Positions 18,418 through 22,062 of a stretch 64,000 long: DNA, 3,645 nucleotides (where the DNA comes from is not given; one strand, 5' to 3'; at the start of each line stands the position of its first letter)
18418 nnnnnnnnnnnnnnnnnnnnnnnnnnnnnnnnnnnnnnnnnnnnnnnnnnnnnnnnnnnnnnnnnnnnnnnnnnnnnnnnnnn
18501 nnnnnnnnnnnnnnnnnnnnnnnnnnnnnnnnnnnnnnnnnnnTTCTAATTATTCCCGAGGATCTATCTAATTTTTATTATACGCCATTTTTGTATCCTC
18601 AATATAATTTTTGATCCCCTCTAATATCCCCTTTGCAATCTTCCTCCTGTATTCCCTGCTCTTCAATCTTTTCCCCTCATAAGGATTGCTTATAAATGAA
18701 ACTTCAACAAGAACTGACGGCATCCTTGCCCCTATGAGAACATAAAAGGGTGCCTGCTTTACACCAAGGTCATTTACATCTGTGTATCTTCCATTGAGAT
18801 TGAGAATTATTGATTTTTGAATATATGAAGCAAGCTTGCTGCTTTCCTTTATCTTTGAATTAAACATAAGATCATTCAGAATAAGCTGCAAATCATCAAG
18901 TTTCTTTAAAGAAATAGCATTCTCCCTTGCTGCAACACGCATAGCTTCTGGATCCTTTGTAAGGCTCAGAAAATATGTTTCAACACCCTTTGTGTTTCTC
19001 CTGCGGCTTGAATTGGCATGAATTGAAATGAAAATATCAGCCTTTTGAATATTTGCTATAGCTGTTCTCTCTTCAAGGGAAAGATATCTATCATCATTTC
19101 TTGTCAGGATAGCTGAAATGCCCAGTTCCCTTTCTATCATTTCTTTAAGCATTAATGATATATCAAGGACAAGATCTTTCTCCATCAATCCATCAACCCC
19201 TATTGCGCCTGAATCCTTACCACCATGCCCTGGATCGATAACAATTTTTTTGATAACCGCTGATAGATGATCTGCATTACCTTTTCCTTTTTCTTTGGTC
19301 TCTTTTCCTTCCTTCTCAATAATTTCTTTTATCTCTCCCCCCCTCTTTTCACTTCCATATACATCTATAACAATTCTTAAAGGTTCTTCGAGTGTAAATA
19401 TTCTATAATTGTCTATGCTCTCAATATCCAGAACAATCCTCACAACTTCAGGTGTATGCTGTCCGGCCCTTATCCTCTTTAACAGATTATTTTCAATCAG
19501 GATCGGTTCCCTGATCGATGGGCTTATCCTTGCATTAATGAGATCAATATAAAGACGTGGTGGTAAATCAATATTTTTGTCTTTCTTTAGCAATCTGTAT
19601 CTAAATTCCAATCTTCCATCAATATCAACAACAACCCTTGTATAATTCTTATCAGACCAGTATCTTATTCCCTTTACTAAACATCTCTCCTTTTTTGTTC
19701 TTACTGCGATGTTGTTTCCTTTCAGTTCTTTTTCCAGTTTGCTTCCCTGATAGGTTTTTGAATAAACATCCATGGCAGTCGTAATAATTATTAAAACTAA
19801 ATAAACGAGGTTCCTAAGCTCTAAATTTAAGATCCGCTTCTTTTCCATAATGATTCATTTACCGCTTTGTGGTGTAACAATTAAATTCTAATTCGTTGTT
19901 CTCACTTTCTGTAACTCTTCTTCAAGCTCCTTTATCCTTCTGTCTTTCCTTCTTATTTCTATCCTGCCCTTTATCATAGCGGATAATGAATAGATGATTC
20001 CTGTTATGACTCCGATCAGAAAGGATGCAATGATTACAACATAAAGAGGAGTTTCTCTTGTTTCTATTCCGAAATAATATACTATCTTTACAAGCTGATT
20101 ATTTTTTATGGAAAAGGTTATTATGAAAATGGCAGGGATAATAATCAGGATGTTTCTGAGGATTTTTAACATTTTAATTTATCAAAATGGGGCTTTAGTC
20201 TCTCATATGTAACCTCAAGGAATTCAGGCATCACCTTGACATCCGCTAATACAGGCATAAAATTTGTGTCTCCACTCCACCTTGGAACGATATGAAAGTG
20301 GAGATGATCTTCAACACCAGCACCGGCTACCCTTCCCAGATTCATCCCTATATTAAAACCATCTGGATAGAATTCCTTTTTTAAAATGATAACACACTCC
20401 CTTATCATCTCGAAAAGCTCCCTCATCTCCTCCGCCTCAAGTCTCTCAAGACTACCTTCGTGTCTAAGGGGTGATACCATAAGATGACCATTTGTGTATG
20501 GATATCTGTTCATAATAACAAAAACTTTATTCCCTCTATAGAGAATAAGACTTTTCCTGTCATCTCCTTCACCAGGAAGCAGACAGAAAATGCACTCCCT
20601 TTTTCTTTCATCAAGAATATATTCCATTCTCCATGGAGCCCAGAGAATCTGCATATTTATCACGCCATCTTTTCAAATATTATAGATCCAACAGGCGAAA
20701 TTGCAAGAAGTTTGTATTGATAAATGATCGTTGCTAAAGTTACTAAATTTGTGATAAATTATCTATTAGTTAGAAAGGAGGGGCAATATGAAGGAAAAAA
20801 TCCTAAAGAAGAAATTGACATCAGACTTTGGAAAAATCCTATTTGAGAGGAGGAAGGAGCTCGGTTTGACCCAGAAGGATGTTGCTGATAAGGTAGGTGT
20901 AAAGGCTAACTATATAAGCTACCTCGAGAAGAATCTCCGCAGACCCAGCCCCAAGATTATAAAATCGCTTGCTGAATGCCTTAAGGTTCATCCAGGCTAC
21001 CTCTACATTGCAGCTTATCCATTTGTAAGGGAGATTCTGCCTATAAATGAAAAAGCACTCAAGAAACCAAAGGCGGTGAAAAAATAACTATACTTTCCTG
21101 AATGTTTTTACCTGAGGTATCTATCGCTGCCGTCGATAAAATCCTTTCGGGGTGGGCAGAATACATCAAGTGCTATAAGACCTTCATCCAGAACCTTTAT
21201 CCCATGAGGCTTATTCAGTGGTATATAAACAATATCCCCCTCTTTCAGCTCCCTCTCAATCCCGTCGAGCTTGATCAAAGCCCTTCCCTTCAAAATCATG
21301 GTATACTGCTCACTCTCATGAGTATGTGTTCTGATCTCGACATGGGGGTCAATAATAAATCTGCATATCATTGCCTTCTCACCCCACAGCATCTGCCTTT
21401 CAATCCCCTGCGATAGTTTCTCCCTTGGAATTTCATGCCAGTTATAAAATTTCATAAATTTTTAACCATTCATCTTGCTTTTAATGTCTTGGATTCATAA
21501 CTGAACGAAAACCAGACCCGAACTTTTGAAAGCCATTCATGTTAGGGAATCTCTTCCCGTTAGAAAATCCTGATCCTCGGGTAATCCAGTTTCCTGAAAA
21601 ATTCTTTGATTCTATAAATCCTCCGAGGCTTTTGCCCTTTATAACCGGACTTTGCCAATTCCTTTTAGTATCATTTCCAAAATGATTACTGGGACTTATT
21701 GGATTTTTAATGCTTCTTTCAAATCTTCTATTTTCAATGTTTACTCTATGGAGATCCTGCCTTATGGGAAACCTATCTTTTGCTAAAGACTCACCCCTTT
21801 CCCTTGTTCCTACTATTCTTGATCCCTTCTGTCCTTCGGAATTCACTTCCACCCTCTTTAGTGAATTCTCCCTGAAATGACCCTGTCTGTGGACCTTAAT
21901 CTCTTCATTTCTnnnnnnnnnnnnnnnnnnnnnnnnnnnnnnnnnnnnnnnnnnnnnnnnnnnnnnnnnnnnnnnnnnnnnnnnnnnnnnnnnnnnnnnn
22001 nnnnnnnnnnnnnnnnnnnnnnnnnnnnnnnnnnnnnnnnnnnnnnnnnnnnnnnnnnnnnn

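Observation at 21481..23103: Secreted FecR-like protein with an extraordinarily Trp/Tyr-rich repeat block and an FG-like disordered tail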

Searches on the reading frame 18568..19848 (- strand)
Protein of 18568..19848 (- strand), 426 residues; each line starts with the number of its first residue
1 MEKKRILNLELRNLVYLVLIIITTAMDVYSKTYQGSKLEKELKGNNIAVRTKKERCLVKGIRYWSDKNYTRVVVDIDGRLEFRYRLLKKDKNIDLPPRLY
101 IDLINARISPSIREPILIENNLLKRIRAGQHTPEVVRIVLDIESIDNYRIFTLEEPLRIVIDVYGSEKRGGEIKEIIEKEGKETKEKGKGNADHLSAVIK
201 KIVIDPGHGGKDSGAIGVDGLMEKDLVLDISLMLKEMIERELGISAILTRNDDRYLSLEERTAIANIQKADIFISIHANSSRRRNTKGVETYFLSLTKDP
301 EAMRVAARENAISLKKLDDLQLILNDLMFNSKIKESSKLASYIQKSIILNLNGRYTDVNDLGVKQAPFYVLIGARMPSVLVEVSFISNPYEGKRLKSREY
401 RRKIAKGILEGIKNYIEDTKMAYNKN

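Call 45: search_protein_families(library=pfam, proteins=[window:18568-19848:-], max_evalue=0.001)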
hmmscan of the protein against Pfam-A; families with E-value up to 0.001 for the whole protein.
window:18568-19848:- (426 aa): 3 families
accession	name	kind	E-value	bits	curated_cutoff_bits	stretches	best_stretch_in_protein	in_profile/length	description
PF01520.23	Amidase_3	-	1.7e-53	181.6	27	1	202-414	1-174/174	N-acetylmuramoyl-L-alanine amidase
PF11741.13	AMIN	-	2.1e-11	44.3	20.5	1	91-158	26-96/101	AMIN domain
PF24837.1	AMIN-like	-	4.9e-05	23.9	27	0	126-163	90-127/129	AMIN-like domain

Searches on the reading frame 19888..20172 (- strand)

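Call 45: search_protein_families(library=pfam, proteins=[window:19888-20172:-], max_evalue=0.001)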
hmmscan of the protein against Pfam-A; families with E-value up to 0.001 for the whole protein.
window:19888-20172:- (94 aa): 1 family
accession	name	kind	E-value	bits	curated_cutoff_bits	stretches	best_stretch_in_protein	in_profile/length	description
PF06305.16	LapA_dom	-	1.9e-18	66.6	28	1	23-88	1-64/64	Lipopolysaccharide assembly protein A domain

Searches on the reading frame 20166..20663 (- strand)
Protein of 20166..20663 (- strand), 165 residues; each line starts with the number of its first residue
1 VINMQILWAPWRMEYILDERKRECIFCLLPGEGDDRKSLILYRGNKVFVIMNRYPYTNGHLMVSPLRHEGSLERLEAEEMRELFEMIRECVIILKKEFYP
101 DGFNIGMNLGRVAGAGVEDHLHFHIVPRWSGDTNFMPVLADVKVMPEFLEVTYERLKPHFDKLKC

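Call 45: search_protein_families(library=pfam, proteins=[window:20166-20663:-], max_evalue=0.001)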
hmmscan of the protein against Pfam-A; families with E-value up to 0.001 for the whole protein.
window:20166-20663:- (165 aa): 3 families
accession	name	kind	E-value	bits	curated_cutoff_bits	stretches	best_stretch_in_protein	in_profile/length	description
PF01230.28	HIT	-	1.1e-14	55.3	21.5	1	37-128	5-95/98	HIT domain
PF11969.13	DcpS_C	-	1.3e-06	29.3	24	1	24-126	2-100/114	Scavenger mRNA decapping enzyme C-term binding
PF04677.20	CwfJ_C_1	-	1.4e-05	25.4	21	1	19-91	9-78/122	Protein similar to CwfJ C-terminus 1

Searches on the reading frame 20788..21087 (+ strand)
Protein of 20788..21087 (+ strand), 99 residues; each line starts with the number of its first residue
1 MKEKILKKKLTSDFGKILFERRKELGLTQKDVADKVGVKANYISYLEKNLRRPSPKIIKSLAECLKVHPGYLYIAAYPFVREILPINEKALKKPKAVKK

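Call 45: search_protein_families(library=pfam, proteins=[window:20788-21087:+], max_evalue=0.001)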
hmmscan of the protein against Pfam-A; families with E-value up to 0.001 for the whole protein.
window:20788-21087:+ (99 aa): 4 families
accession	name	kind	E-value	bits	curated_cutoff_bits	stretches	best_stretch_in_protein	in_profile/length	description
PF01381.28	HTH_3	-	3.8e-16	59.3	23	1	20-72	3-55/55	Helix-turn-helix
PF12844.13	HTH_19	-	7.1e-09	35.9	30.2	1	19-73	5-59/64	Helix-turn-helix domain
PF13560.12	HTH_31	-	2.1e-08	34.8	27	1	14-68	2-57/64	Helix-turn-helix domain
PF13413.12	HTH_25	-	0.00022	21.4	24.6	1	18-49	2-33/62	Helix-turn-helix domain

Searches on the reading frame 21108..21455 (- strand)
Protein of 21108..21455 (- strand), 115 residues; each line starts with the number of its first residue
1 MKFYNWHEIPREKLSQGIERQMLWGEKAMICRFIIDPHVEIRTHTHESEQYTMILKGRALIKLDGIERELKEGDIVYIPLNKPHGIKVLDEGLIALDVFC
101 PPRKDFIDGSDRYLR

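Call 45: search_protein_families(library=pfam, proteins=[window:21108-21455:-], max_evalue=0.001)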
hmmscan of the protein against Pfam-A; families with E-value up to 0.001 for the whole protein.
window:21108-21455:- (115 aa): 3 families
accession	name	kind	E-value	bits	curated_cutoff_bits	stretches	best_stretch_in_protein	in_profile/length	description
PF07883.17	Cupin_2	-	8.8e-12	45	27.2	1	33-90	3-60/70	Cupin domain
PF01050.24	MannoseP_isomer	-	8.6e-05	23.1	23.6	1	37-97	37-96/116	Mannose-6-phosphate isomerase C-terminal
PF02311.25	AraC_binding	-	0.00048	20.3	21.1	1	39-90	14-65/135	AraC-like ligand binding domain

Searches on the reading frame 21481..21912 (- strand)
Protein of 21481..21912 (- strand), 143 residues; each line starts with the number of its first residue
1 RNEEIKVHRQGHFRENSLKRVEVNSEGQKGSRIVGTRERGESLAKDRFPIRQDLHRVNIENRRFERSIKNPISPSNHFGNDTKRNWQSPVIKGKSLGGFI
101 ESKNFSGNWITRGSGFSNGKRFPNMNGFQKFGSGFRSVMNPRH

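Call 51: search_protein_families(library=pfam, proteins=[window:21481-21912:-], max_evalue=10)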
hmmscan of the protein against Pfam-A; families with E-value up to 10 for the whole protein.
window:21481-21912:- (143 aa): 1 family
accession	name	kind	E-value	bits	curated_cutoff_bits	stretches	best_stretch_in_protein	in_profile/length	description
PF22172.1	C2c1_helical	-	0.069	13.3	27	1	41-105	12-76/168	CRISPR-associated endonuclease C2c1 second helical domain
